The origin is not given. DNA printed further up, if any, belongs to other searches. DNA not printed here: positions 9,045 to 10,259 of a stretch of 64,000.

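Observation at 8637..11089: tRNA-His-adjacent islet: a eukaryote-type CCT/ECT-like cytidylyltransferase coupled to a PhyH dioxygenase, both with hydrophobic N-termini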

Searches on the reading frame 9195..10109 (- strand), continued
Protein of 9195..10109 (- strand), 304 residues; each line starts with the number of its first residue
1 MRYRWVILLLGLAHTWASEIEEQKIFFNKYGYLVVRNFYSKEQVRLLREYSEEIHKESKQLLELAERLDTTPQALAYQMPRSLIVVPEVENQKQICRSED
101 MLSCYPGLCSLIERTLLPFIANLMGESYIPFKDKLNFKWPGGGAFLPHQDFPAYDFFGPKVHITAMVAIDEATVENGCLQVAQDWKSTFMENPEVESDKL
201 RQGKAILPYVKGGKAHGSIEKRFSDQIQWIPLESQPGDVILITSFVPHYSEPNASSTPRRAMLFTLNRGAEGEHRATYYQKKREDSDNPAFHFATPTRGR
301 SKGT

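Call 49: search_protein_families(library=ncbifam, proteins=[L026:7559-8689:+, L026:8757-9986:+, L026:13811-15529:-, L026:15656-16432:+, L026:10916-11443:+, L026:11446-12333:+, L026:6101-7519:+, L040:1493-2377:+, L040:3226-4302:+, L040:4306-5328:+], max_evalue=0.00001)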
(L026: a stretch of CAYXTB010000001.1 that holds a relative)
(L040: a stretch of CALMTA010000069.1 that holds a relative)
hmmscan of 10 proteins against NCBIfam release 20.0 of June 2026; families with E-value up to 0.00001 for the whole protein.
L026:7559-8689:+ (376 aa): 32 families (the best 25 are shown)
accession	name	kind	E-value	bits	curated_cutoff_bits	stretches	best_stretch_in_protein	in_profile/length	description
TIGR03297.1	Ppyr-DeCO2ase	equivalog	3.7e-151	503.2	312.5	1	17-374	2-360/360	phosphonopyruvate decarboxylase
TIGR03846.1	sulfopy_beta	equivalog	4.1e-38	131.1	221.5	1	187-374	1-181/182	sulfopyruvate decarboxylase subunit beta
NF004813.0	PRK06163.1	equivalog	1.1e-28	100.3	240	1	195-372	23-194/202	hypothetical protein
TIGR03845.1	sulfopyru_alph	equivalog_domain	1.3e-24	86.9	147.95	1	8-165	4-155/160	sulfopyruvate decarboxylase subunit alpha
NF006016.1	PRK08155.1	equivalog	1.7e-14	53.2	870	1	223-293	395-467/554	acetolactate synthase large subunit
TIGR00118.1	acolac_lg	equivalog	8.2e-13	47.6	538.35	1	183-350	359-536/557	biosynthetic-type acetolactate synthase large subunit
NF005860.0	PRK07789.1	equivalog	5.7e-11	41.4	881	0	171-274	387-490/615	acetolactate synthase large subunit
NF005584.0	PRK07282.1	equivalog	2e-10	39.9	970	0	127-289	316-472/566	acetolactate synthase large subunit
NF005228.0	PRK06725.1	equivalog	2.3e-10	39.3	991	1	161-291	350-479/571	acetolactate synthase large subunit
NF006319.0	PRK08527.1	equivalog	2.5e-10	39.4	905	1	126-290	309-470/565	acetolactate synthase large subunit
NF006525.0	PRK08979.1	equivalog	1.4e-09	37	1084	0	9-102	11-101/572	acetolactate synthase 3 large subunit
NF004710.0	PRK06048.1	equivalog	1.6e-09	36.7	976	0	228-292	405-471/561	acetolactate synthase large subunit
NF006203.0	PRK08327.1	equivalog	2e-09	36.5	456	0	216-295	412-494/571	thiamine pyrophosphate-requiring protein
NF006524.0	PRK08978.1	equivalog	2e-09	36.3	738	0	232-289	399-455/548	acetolactate synthase 2 catalytic subunit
NF006052.0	PRK08199.1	subfamily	3.6e-09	35.5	539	1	184-292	366-472/559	thiamine pyrophosphate protein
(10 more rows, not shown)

L026:8757-9986:+ (409 aa): 14 families
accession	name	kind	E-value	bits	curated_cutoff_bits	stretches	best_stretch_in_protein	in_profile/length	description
TIGR03301.1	PhnW-AepZ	equivalog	1.8e-131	438.8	360.8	1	43-398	1-354/355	2-aminoethylphosphonate aminotransferase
NF010006.0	PRK13479.1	equivalog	9.7e-111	370.4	296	1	40-405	4-367/369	2-aminoethylphosphonate--pyruvate transaminase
TIGR02326.1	transamin_PhnW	equivalog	1.2e-106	356.9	400.8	1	41-400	3-361/363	2-aminoethylphosphonate--pyruvate transaminase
NF046070.1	PyrdoxPyrvTramin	equivalog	5.8e-41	140.6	600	1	45-384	9-348/369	pyridoxamine--pyruvate transaminase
NF045640.1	AspGlyoxATaseBhcA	equivalog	1.4e-30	106.5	650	1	41-383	4-348/395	L-aspartate--glyoxylate aminotransferase BhcA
TIGR01364.1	serC_1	equivalog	6.4e-13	48.3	443.6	1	62-304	33-261/358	phosphoserine transaminase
TIGR01977.1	am_tr_V_EF2568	hypoth_equivalog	1.3e-12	47.4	377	1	92-323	60-291/376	cysteine desulfurase family protein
NF003764.0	PRK05355.1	equivalog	6.3e-12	45.1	253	1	62-295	36-251/357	3-phosphoserine/phosphohydroxythreonine transaminase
TIGR01979.1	sufS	subfamily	3.1e-09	36.2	475.1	1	156-332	148-325/403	SufS family cysteine desulfurase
TIGR03812.1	tyr_de_CO2_Arch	equivalog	9.9e-09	34.5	299.4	1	133-396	120-373/375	tyrosine decarboxylase MfnA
TIGR03402.1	FeS_nifS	equivalog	2.8e-08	32.9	530.75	1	92-241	57-208/379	cysteine desulfurase NifS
TIGR04343.1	egtE_PLP_lyase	equivalog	1.2e-07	30.8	400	1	93-253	70-225/370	ergothioneine biosynthesis PLP-dependent enzyme EgtE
TIGR03403.1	nifS_epsilon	equivalog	4.2e-06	25.8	587.7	1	156-243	129-214/382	NifS family cysteine desulfurase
TIGR03235.1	DNA_S_dndA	equivalog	9.7e-06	25.1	480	0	157-250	128-219/353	cysteine desulfurase DndA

L026:13811-15529:- (572 aa): 8 families
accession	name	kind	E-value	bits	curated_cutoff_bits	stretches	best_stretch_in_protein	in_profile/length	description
TIGR02320.1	PEP_mutase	equivalog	1.1e-100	336.3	319.55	1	16-301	1-281/284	phosphoenolpyruvate mutase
TIGR02321.1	Pphn_pyruv_hyd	equivalog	7.4e-43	146.7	374.4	1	38-299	20-275/290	phosphonopyruvate hydrolase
TIGR02317.1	prpB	equivalog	2.8e-28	98.9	354.4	1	15-307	4-277/285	methylisocitrate lyase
NF008455.0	PRK11320.1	equivalog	3e-18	66.1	353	1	64-277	51-250/295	methylisocitrate lyase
TIGR02319.1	CPEP_Pphonmut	equivalog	1.7e-11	43.9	420.05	1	60-231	43-213/294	carboxyvinyl-carboxyphosphonate phosphorylmutase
TIGR03992.1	Arch_glmU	subfamily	2.2e-07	30.1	292.1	1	336-438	20-129/393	bifunctional sugar-1-phosphate nucleotidylyltransferase/acetyltransferase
NF041135.1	IPPtranDIPPsyn_Thcocales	equivalog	2.8e-07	29.9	580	1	335-443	15-126/419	bifunctional L-myo-inositol-1-phosphate cytidylyltransferase/CDP-L-myo-inositol myo-inositolphosphotransferase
NF041313.1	UDPGP_AglF_Halo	equivalog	2.5e-06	27.1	400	1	333-375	17-59/234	UTP--glucose-1-phosphate uridylyltransferase AglF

L026:15656-16432:+ (258 aa): 17 families
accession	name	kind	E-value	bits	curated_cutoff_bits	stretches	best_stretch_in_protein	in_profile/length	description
NF041313.1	UDPGP_AglF_Halo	equivalog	6.6e-19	68.3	400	1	16-159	4-145/234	UTP--glucose-1-phosphate uridylyltransferase AglF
TIGR03992.1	Arch_glmU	subfamily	1.4e-17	63.7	292.1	1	15-146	3-130/393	bifunctional sugar-1-phosphate nucleotidylyltransferase/acetyltransferase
NF041135.1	IPPtranDIPPsyn_Thcocales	equivalog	8.9e-13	48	580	1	16-253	4-216/419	bifunctional L-myo-inositol-1-phosphate cytidylyltransferase/CDP-L-myo-inositol myo-inositolphosphotransferase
NF045697.1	MurNAcPUrMurU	equivalog_domain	4.3e-10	39.4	370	1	16-125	1-107/229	N-acetylmuramate alpha-1-phosphate uridylyltransferase MurU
TIGR01208.1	rmlA_long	equivalog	5.3e-10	38.7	320.25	1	16-129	3-114/353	glucose-1-phosphate thymidylyltransferase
NF045761.1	NAMPUrTaseMurU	equivalog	1.4e-09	38.1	250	1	15-87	3-76/226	N-acetylmuramate alpha-1-phosphate uridylyltransferase MurU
TIGR02623.1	G1P_cyt_trans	equivalog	7.9e-09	35.3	300.25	1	15-78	3-66/255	glucose-1-phosphate cytidylyltransferase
NF049965.1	GlMnHpPGnyltfHddC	equivalog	1.7e-08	34.4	300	1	15-220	3-204/221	D-glycero-D-manno-heptose 1-phosphate guanosyltransferase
NF041173.1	Sug_nt_acttase_Thmprot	equivalog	2.4e-08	33.4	600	1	14-246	2-219/405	bifunctional sugar-1-phosphate nucleotidylyltransferase/acetyltransferase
TIGR01173.1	glmU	equivalog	8.4e-08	31.5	366.85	1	14-150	2-131/452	bifunctional UDP-N-acetylglucosamine diphosphorylase/glucosamine-1-phosphate N-acetyltransferase GlmU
NF052502.1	man1P_GTase_Rv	exception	3.1e-07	29.6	440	1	16-95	4-84/352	mannose-1-phosphate guanylyltransferase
NF045665.1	NTPtran_DVU1551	equivalog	6.6e-07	28.7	315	1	15-94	3-73/359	DVU_1551 family NTP transferase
TIGR03310.1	matur_MocA_YgfJ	equivalog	7.9e-07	29.2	186.45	1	15-90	2-69/188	molybdenum cofactor cytidylyltransferase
NF010940.0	PRK14360.1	equivalog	2.1e-06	26.6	602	1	14-100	3-83/452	bifunctional UDP-N-acetylglucosamine diphosphorylase/glucosamine-1-phosphate N-acetyltransferase GlmU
NF038362.1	Sden_1164_fam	equivalog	2.5e-06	27.2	300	1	15-192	4-187/266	Sden_1164 family protein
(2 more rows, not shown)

L026:10916-11443:+ (175 aa): 1 family
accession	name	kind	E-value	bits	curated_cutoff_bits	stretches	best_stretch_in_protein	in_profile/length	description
TIGR00041.1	DTMP_kinase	equivalog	1.8e-07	31.1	83.25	1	2-34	3-35/196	dTMP kinase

L026:11446-12333:+ (295 aa): 0 families

L026:6101-7519:+ (472 aa): 21 families
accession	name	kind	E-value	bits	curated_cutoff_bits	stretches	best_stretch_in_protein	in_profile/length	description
NF005548.0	PRK07208.1-4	equivalog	1.9e-96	323.6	389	1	6-450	2-449/488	hypothetical protein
NF005545.0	PRK07208.1-1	equivalog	6.7e-74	249.1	451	1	8-446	8-456/504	hypothetical protein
NF005546.0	PRK07208.1-2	equivalog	6.1e-68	229.7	418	2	102-451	135-502/527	hypothetical protein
NF005547.0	PRK07208.1-3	equivalog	2.4e-60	204.6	380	1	6-457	3-447/465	hypothetical protein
NF005549.0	PRK07208.1-5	equivalog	1.2e-36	126.3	587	2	114-448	148-508/534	hypothetical protein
NF005560.0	PRK07233.1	equivalog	7.5e-22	77.8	252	1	9-451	2-424/435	hypothetical protein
TIGR00031.1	UDP-GALP_mutase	equivalog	1.5e-12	47.2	303.75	1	9-168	3-170/378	UDP-galactopyranose mutase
TIGR02734.1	crtI_fam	subfamily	2.8e-12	46.1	238.1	1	11-77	2-67/504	phytoene desaturase family protein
NF058655.1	CrtID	equivalog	5.2e-11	42.1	640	1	11-63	2-54/478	bifunctional phytoene desaturase/3,4-desaturase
TIGR00562.1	proto_IX_ox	equivalog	1.2e-10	40.6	97.85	1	7-226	2-204/470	protoporphyrinogen oxidase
TIGR02733.1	desat_CrtD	equivalog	4.1e-10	38.9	549.7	1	8-59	2-53/492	C-3',4' desaturase CrtD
NF042421.1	hydcarot_desat_CrtD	equivalog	4.9e-10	38.5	500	1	7-82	1-75/487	1-hydroxycarotenoid 3,4-desaturase CrtD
TIGR03467.1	HpnE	equivalog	3.1e-09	36.6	283.05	1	11-96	2-89/430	hydroxysqualene dehydroxylase HpnE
NF008845.0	PRK11883.1-5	equivalog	5.9e-09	34.7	560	1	6-97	3-102/468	protoporphyrinogen oxidase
NF008843.0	PRK11883.1-3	equivalog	2e-07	30.5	406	1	7-68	1-64/424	protoporphyrinogen oxidase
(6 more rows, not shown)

L040:1493-2377:+ (294 aa): 67 families (the best 25 are shown)
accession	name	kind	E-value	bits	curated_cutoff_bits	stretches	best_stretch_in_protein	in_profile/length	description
NF041364.1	GntC_guanitoxin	equivalog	2.8e-46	158.1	415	1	1-293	64-354/356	guanitoxin biosynthesis PLP-dependent (S)-gamma-hydroxy-L-arginine cyclodehydratase GntC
NF041091.1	asp_aminotase_Arch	equivalog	2.2e-33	115.6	550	1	2-293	92-372/376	aspartate aminotransferase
NF004770.0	PRK06108.1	subfamily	6.4e-33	114.1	422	1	2-293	101-389/396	pyridoxal phosphate-dependent aminotransferase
NF005588.0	PRK07309.1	equivalog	3.6e-32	111.7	576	1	2-293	96-383/391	pyridoxal phosphate-dependent aminotransferase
TIGR03947.1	viomycin_VioD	equivalog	2e-31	109.2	390.9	1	1-293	73-356/359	capreomycidine synthase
NF004975.0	PRK06348.1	equivalog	2.8e-30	105.6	549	1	1-292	93-379/384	pyridoxal phosphate-dependent aminotransferase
NF005855.0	PRK07777.1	equivalog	6.4e-30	104.7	553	1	1-293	93-385/391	pyridoxal phosphate-dependent aminotransferase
NF005816.0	PRK07682.1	equivalog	7.1e-30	103.9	620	1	1-292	94-379/390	aminotransferase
NF006514.0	PRK08960.1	equivalog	1e-29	103.6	554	1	1-292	96-381/388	pyridoxal phosphate-dependent aminotransferase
NF005732.0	PRK07550.1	equivalog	2.5e-29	102.5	366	1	1-280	97-371/389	aminotransferase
NF005817.0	PRK07683.1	equivalog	8.2e-29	100.5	575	1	1-292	93-377/387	aminotransferase A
NF006569.0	PRK09082.1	subfamily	2.8e-28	99.1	420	1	2-182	96-287/386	methionine aminotransferase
NF006229.0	PRK08361.1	equivalog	5.8e-28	98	624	1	2-292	98-384/391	aspartate aminotransferase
NF006488.0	PRK08912.1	equivalog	1.1e-27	97.1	498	1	1-293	91-381/387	aminotransferase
NF005744.0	PRK07568.1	subfamily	1.8e-26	92.9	389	1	1-249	92-354/398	pyridoxal phosphate-dependent aminotransferase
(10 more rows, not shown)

L040:3226-4302:+ (358 aa): 19 families
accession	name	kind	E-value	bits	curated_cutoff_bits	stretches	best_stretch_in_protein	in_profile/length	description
NF045640.1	AspGlyoxATaseBhcA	equivalog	1.6e-58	198.6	650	1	10-340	11-348/395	L-aspartate--glyoxylate aminotransferase BhcA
NF046070.1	PyrdoxPyrvTramin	equivalog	1.9e-54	184.9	600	1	5-338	7-345/369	pyridoxamine--pyruvate transaminase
TIGR03301.1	PhnW-AepZ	equivalog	6.7e-52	177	360.8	1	10-349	6-348/355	2-aminoethylphosphonate aminotransferase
TIGR02326.1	transamin_PhnW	equivalog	1.9e-36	126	400.8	1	9-354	9-358/363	2-aminoethylphosphonate--pyruvate transaminase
NF010006.0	PRK13479.1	equivalog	3.4e-36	125.1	296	1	9-354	11-359/369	2-aminoethylphosphonate--pyruvate transaminase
TIGR01977.1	am_tr_V_EF2568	hypoth_equivalog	3.8e-19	69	377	1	31-324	39-335/376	cysteine desulfurase family protein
TIGR01979.1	sufS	subfamily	1.5e-14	53.7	475.1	1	30-278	56-312/403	SufS family cysteine desulfurase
TIGR01364.1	serC_1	equivalog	3.7e-11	42.5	443.6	1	22-281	31-280/358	phosphoserine transaminase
NF040779.1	Sec_lyase_SclA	exception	6.7e-11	41.7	525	1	115-324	125-335/378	selenocysteine lyase SclA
TIGR03402.1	FeS_nifS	equivalog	1.6e-10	40.3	530.75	1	31-206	37-213/379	cysteine desulfurase NifS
TIGR01366.1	serC_3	equivalog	2.3e-09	36.9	401.65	1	27-275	32-275/361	phosphoserine transaminase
NF003764.0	PRK05355.1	equivalog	5.4e-09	35.4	253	1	5-281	5-279/357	3-phosphoserine/phosphohydroxythreonine transaminase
NF006810.0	PRK09331.1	subfamily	4.9e-08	32.1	301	1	66-214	93-246/397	Sep-tRNA:Cys-tRNA synthetase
TIGR02006.1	IscS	equivalog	6.7e-08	31.9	643.2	1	102-211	118-224/402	IscS subfamily cysteine desulfurase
NF010611.0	PRK14012.1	equivalog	9.5e-08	31.4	548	1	103-212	123-229/406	IscS subfamily cysteine desulfurase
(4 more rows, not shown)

L040:4306-5328:+ (340 aa): 0 families

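Call 53: search_protein_families(library=pfam, proteins=[L016:7652-8755:+, L056:7028-7909:-, L018:9110-9880:-, L012:9126-9947:-, L012:10897-11955:+, L024:8917-9723:-], max_evalue=0.01)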
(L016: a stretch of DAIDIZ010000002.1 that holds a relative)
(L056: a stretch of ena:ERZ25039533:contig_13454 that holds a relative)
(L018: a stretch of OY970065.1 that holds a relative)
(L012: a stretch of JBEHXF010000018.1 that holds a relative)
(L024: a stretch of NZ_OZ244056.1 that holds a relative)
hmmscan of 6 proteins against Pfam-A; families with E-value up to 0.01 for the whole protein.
L016:7652-8755:+ (367 aa): 1 family
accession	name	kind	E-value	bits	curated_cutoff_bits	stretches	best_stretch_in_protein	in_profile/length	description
PF04991.19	LicD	-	8.3e-19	69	22.6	2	183-232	2-51/227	LicD family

L056:7028-7909:- (293 aa): 1 family
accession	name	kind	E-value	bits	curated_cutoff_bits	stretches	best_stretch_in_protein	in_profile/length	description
PF01636.29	APH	-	8.7e-19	68.7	23.2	1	31-222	13-210/239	Phosphotransferase enzyme family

L018:9110-9880:- (256 aa): 1 family
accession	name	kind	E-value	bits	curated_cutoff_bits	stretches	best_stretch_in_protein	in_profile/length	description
PF11019.14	DUF2608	-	1.8e-55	188.5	22.6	1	26-249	3-243/244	Protein of unknown function (DUF2608)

L012:9126-9947:- (273 aa): 1 family
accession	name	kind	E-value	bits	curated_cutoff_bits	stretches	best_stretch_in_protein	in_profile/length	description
PF01764.32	Lipase_3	-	1.2e-13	51.6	22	1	64-191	4-131/140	Lipase (class 3)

L012:10897-11955:+ (352 aa): 1 family
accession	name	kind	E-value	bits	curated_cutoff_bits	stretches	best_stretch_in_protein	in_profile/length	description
PF05686.18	Glyco_transf_90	-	1.2e-38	133.6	24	1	31-348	11-323/396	Glycosyl transferase family 90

L024:8917-9723:- (268 aa): 0 families

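Call 74: predict_structure(alignment_id=A1)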
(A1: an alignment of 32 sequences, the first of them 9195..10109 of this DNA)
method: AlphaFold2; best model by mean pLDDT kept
length: 304 residues; sequences in the alignment: 32
mean_pLDDT: 90.7   pTM: 0.88
mean pLDDT of the five models: 90.7, 90.6, 90.0, 88.4, 86.5
residues with pLDDT >= 90: 210; 70-90: 81; 50-70: 12; < 50: 1
segments of 3 or more residues with pLDDT < 50: none
pLDDT, mean of each block of 10 residues (from residue 1): 78 76 95 98 98 97 93 84 88 91 97 98 97 94 88 80 97 92 96 96 95 90 98 97 97 91 97 91 82 68 51
secondary structure, 60 per line:
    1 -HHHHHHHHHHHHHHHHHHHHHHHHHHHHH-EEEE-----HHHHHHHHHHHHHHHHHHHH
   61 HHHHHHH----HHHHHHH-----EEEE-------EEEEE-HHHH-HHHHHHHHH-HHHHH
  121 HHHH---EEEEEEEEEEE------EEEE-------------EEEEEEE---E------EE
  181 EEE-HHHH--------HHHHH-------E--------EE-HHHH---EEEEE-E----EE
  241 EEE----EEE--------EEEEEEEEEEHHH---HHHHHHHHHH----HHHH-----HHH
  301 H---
elements in order: H2-30 E32-35 H41-67 H72-78 E84-87 E95-99 H101-104 H106-114 H116-124 E128-138 E145-148 E162-168 E179-183 H185-188 H197-201 H221-224 E228-232 E239-243 E248-250 E259-268 H275-284 H289-292 H298-301

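Call 81: fold_search(model_id=the predicted structure, library=pdb)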
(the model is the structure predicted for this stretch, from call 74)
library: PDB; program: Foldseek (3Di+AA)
matches with E <= 10: 1660; with E <= 0.001: 502
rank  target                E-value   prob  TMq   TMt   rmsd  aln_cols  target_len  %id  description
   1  7dt0_F                1.2e-13  1.00  0.56  0.69   5.2       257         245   19  Proline hydroxylase H11-N101I mutant (released 2022-01-12)
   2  7e07_A                2.1e-13  1.00  0.58  0.66   5.1       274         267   19  Trans-3/4-proline-hydroxylase H11 with AKG and L-proline (released 2022-02-02)
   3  7e06_A                3.9e-13  1.00  0.55  0.66   5.3       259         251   20  Trans-3/4-proline-hydroxylase H11 with AKG (released 2022-02-02)
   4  3obz                  4.1e-13  1.00  0.59  0.61   6.6       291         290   20  Crystal structure of human phytanoyl-COA dioxygenase phyhd1 2-oxoglutarate and iron complex (released 2010-09-01)
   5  7e01                  4.4e-13  1.00  0.56  0.63   7.4       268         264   19  Trans-3/4-proline-hydroxylase H11 in the sixth reaction state (released 2022-02-02)
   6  8h81                  4.7e-13  1.00  0.56  0.63   5.1       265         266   19  Trans-3/4-proline-hydroxylase H11 with 4-Hydroxyl-proline (released 2023-04-19)
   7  7dzz_B                5.3e-13  1.00  0.58  0.65   5.1       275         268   17  Trans-3/4-proline-hydroxylase H11-stateV (released 2022-02-02)
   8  7dt0_B                6.7e-13  1.00  0.56  0.69   6.0       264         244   18  Proline hydroxylase H11-N101I mutant (released 2022-01-12)
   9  5epa_F                7.1e-13  1.00  0.52  0.62   5.6       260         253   15  Crystal structure of non-heme alpha ketoglutarate dependent carbocyclase SnoK from nogalamycin biosynthesis (released 2016-05-11)
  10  2opw                  7.1e-13  1.00  0.57  0.61   7.7       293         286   19  Crystal structure of human phytanoyl-CoA dioxygenase PHYHD1 (apo) (released 2007-03-06)
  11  8h7y_B                7.6e-13  1.00  0.57  0.65   4.8       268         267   18  Trans-3/4-proline-hydroxylase H11 with AKG and L-proline (released 2023-04-19)
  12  4q5o_A                8.1e-13  1.00  0.58  0.62   3.9       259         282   18  Crystal structure of EctD from S. alaskensis with 2-oxoglutarate and 5-hydroxyectoine (released 2014-09-10)
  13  7dt0_E                9.1e-13  1.00  0.58  0.70   5.2       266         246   18  Proline hydroxylase H11-N101I mutant (released 2022-01-12)
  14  8h85                  9.1e-13  1.00  0.55  0.63   7.5       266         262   20  Trans-3/4-proline-hydroxylase H11 with 3-hydroxyl-proline (released 2023-04-19)
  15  7dt0_H                9.7e-13  1.00  0.58  0.72   3.4       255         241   18  Proline hydroxylase H11-N101I mutant (released 2022-01-12)
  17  7dt0_A                1.2e-12  1.00  0.57  0.67   6.9       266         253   19  Proline hydroxylase H11-N101I mutant (released 2022-01-12)
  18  7dt0_G                1.9e-12  1.00  0.58  0.71   5.2       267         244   18  Proline hydroxylase H11-N101I mutant (released 2022-01-12)
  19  7e09                  1.9e-12  1.00  0.57  0.65   5.2       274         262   19  Trans-3/4-proline-hydroxylase H11 with 3-hydroxyl-proline (released 2022-02-02)
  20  7e05_A                1.9e-12  1.00  0.55  0.63   5.1       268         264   20  Trans-3/4-proline-hydroxylase H11 apo structure (released 2022-02-02)
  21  7e08                  2.0e-12  1.00  0.56  0.64   5.5       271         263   18  Trans-3/4-proline-hydroxylase H11 with 4-Hydroxyl-proline (released 2022-02-02)
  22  7dt0_D                2.1e-12  1.00  0.57  0.71   4.7       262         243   18  Proline hydroxylase H11-N101I mutant (released 2022-01-12)
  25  7dt0_C                2.7e-12  1.00  0.57  0.71   5.0       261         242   18  Proline hydroxylase H11-N101I mutant (released 2022-01-12)
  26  8h7t_A                2.7e-12  1.00  0.54  0.62   5.3       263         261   19  Trans-3/4-proline-hydroxylase H11 apo structure (released 2023-04-19)
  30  7e06_B                6.1e-12  1.00  0.53  0.61   7.6       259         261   19  Trans-3/4-proline-hydroxylase H11 with AKG (released 2022-02-02)
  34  7e00_A                8.3e-12  1.00  0.57  0.65   5.1       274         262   19  Trans-proline-hydroxylase H11 with Succinic and L-proline in the fourth reaction state. (released 2022-02-02)
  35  7dzz_A                9.3e-12  1.00  0.53  0.61   7.4       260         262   20  Trans-3/4-proline-hydroxylase H11-stateV (released 2022-02-02)
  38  8h7v_B                1.1e-11  1.00  0.56  0.66   4.8       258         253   18  Trans-3/4-proline-hydroxylase H11 with AKG (released 2023-04-19)
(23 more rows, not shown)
